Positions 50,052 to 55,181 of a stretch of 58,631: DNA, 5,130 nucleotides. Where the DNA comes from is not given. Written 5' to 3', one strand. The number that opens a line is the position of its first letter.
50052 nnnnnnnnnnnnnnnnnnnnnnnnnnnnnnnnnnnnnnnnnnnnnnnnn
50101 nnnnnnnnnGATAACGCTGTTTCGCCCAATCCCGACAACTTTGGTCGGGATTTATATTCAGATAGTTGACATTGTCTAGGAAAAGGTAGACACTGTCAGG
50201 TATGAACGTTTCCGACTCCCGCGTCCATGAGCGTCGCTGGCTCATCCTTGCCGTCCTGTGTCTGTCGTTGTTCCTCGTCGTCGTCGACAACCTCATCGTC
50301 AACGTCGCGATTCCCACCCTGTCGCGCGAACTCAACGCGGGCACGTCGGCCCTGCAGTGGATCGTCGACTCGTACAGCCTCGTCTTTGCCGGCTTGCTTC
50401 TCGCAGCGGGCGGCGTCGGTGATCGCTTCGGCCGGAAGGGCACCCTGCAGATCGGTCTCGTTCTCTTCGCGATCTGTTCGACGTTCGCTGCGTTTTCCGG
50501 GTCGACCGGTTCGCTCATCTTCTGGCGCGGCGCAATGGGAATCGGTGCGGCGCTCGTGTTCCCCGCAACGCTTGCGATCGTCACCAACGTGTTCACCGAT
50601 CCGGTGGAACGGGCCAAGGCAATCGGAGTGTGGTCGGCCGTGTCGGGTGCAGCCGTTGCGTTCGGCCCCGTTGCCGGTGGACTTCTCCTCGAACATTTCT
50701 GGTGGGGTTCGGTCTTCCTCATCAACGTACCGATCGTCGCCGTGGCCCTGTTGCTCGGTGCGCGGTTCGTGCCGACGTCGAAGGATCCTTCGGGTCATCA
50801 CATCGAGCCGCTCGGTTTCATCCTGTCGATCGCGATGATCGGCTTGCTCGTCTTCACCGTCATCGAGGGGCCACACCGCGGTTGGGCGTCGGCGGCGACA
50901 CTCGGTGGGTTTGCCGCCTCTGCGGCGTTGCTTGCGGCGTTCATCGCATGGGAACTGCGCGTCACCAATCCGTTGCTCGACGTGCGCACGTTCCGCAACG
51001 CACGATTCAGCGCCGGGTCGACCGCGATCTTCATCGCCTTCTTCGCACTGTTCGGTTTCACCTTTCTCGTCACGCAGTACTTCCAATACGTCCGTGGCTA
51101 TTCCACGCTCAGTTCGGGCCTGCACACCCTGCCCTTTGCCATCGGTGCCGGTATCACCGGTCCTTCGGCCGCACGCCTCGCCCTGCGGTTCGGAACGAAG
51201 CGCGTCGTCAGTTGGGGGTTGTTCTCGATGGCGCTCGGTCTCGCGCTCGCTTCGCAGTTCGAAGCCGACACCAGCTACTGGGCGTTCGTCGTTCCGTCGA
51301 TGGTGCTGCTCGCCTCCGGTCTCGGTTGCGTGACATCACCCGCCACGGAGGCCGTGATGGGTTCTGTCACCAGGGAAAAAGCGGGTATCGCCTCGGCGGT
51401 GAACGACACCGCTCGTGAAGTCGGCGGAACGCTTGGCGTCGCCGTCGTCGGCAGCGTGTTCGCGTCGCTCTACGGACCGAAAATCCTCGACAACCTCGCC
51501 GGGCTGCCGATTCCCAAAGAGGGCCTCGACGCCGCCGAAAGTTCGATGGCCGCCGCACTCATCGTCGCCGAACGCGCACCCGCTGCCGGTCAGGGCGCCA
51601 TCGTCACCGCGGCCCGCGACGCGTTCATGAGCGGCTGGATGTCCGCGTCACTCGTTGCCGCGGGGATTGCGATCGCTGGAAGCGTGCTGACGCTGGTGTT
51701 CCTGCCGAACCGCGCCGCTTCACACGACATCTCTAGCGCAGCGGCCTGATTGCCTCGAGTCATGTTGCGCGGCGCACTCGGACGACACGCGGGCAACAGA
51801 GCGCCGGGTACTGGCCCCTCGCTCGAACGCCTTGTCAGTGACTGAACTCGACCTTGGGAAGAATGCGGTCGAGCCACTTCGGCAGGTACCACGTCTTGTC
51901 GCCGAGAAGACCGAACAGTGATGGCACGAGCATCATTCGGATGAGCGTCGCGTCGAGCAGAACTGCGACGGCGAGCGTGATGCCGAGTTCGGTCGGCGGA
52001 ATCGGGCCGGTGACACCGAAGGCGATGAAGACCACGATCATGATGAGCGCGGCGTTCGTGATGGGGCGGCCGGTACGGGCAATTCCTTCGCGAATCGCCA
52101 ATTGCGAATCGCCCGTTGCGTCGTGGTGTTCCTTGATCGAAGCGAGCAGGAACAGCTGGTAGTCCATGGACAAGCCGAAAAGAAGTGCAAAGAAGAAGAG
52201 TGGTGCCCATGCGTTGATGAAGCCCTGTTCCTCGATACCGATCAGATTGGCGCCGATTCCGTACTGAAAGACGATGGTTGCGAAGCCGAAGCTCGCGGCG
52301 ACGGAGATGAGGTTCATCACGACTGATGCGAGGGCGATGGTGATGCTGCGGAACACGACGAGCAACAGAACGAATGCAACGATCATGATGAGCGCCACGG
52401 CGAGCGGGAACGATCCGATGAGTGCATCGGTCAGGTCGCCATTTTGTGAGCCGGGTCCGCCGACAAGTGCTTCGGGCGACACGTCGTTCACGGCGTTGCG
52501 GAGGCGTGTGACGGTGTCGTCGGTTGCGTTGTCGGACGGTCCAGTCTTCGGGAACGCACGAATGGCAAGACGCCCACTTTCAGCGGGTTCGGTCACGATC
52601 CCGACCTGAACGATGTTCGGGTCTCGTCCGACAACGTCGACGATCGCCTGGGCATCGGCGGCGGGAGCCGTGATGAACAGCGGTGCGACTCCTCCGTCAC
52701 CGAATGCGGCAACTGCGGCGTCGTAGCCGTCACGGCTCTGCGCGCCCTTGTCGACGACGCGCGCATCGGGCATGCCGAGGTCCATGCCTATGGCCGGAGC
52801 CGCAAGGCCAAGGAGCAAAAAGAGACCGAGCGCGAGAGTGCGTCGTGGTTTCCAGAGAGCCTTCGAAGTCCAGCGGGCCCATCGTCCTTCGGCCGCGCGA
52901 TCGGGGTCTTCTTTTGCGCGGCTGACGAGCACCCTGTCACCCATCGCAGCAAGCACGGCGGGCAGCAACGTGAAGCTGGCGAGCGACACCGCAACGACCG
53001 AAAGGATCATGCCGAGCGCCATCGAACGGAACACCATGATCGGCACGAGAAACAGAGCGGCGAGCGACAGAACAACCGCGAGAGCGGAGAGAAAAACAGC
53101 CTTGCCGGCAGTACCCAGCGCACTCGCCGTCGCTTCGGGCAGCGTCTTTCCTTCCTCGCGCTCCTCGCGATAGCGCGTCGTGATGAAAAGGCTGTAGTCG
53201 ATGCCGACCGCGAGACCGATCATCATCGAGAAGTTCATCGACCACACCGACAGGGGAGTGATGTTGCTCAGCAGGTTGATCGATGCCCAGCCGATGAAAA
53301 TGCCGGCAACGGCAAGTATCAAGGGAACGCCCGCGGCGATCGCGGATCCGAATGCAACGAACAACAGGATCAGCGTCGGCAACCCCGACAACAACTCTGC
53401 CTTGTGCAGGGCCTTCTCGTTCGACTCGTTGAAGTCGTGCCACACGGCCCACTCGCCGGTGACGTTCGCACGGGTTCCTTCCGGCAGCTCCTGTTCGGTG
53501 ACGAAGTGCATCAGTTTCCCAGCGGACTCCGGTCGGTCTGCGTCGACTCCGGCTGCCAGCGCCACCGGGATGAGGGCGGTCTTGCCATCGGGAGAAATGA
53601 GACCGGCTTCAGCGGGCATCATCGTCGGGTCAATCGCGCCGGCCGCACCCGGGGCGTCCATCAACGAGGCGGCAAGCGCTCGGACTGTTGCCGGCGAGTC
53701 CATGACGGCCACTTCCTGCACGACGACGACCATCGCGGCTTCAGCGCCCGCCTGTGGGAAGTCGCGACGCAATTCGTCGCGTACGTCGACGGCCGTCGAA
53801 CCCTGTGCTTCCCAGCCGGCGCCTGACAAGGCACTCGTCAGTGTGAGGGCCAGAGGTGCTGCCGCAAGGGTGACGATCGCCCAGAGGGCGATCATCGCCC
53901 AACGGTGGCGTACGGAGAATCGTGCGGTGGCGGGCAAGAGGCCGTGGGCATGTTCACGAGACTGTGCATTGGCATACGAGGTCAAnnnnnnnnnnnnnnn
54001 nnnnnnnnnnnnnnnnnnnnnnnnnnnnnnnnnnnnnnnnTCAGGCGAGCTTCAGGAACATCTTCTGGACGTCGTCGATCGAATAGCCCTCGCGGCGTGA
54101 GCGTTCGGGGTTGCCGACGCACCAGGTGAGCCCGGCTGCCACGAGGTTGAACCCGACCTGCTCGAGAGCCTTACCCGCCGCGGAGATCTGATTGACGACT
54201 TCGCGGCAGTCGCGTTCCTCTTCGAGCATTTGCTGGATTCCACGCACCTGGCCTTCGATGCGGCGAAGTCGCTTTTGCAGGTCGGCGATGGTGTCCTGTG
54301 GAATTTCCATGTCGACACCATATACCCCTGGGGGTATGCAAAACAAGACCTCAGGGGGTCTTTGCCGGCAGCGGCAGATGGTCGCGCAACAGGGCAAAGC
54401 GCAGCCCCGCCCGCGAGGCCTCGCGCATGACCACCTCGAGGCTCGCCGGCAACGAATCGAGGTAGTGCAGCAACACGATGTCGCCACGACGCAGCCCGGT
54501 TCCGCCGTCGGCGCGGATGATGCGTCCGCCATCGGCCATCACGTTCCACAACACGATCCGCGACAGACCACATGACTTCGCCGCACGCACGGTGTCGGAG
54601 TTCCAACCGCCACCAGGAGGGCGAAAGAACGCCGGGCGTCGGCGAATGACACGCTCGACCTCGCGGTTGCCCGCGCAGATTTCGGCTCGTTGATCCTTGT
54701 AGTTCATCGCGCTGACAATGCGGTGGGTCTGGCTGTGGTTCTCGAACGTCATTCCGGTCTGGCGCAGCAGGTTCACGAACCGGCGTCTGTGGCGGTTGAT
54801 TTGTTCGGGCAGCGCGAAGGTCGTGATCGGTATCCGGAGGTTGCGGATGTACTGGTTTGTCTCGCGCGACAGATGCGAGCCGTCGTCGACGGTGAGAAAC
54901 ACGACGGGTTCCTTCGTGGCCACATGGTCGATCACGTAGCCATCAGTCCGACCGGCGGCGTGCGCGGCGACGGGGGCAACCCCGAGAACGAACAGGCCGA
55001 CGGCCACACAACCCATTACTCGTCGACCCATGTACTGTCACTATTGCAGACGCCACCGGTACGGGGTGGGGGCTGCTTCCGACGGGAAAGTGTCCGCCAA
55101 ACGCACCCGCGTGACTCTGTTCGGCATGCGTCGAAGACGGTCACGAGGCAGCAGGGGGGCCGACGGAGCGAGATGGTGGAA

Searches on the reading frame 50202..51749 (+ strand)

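Call 64: search_protein_families(library=pfam, proteins=[window:50202-51749:+], max_evalue=0.001)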
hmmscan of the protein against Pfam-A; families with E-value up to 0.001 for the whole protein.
window:50202-51749:+ (515 aa): 1 family
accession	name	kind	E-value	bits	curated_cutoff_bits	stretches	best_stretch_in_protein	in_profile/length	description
PF07690.21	MFS_1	-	4.6e-49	167.6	33.4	1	19-412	1-346/347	Major Facilitator Superfamily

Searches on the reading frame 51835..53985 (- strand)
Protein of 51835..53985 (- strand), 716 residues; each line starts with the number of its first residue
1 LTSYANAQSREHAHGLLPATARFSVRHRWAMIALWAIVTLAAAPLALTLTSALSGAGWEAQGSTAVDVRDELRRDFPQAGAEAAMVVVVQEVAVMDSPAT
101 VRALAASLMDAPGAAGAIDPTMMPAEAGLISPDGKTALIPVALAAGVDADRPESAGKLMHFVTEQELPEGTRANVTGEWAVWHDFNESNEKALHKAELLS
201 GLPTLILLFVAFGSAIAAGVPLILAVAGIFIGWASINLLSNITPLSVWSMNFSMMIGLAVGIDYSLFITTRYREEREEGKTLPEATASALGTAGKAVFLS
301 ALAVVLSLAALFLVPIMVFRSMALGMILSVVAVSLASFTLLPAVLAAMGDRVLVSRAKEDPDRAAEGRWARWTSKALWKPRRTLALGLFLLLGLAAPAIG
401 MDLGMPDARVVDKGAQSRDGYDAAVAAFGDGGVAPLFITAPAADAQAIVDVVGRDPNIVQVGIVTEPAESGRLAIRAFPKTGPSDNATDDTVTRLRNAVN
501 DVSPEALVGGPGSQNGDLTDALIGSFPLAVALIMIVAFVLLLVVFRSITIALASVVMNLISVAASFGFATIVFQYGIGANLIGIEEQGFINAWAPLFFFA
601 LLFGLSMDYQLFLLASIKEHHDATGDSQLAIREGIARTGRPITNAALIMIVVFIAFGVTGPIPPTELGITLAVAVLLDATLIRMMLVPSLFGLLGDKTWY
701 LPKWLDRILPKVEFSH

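Call 24: search_protein_families(library=pfam, proteins=[window:51835-53985:-], max_evalue=10)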
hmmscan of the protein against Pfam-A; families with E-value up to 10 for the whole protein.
window:51835-53985:- (716 aa): 2 families
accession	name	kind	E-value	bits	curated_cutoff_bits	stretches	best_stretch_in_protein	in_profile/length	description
PF03176.21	MMPL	-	7.2e-81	272.2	20.5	2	60-375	4-325/333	MMPL family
PF12349.14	Sterol-sensing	-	0.0023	18.2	22.3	1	245-352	34-140/153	Sterol-sensing domain of SREBP cleavage-activation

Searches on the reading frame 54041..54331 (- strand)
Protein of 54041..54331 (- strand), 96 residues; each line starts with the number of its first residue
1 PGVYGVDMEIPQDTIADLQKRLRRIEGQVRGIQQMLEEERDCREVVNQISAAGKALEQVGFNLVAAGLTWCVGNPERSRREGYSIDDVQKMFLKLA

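Call 24: search_protein_families(library=pfam, proteins=[window:54041-54331:-], max_evalue=10)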
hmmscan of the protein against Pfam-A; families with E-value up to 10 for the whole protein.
window:54041-54331:- (96 aa): 4 families
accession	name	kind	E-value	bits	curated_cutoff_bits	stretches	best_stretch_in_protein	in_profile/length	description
PF02583.22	Trns_repr_metal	-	6.6e-23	81.3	22.8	1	17-92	4-76/78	Metal-sensitive transcriptional repressor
PF00330.25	Aconitase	-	0.066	12.6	28.7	1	49-85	393-431/463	Aconitase family (aconitate hydratase)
PF13749.12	HATPase_c_4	-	0.15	12.5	26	1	14-42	43-71/89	Putative ATP-dependent DNA helicase recG C-terminal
PF10372.14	CdaS_N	-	0.24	12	27.2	1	17-42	13-38/69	Diadenylate cyclase CdaS, N-terminal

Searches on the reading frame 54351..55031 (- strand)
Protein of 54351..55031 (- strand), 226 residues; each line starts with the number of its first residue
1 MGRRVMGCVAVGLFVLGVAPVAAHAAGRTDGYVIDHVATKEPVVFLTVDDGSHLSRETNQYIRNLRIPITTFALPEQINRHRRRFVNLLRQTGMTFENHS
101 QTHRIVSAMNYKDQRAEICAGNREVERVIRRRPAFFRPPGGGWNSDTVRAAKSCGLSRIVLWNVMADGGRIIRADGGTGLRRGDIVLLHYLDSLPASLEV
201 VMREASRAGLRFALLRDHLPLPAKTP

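Call 24: search_protein_families(library=pfam, proteins=[window:54351-55031:-], max_evalue=10)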
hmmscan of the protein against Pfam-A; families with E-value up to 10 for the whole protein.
window:54351-55031:- (226 aa): 2 families
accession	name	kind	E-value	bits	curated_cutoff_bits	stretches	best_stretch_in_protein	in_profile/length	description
PF01522.26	Polysacc_deac_1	-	3.6e-21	75.8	23.1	1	38-157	3-122/124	Polysaccharide deacetylase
PF11019.14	DUF2608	-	0.2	11.6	22.6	1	56-116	85-147/244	Protein of unknown function (DUF2608)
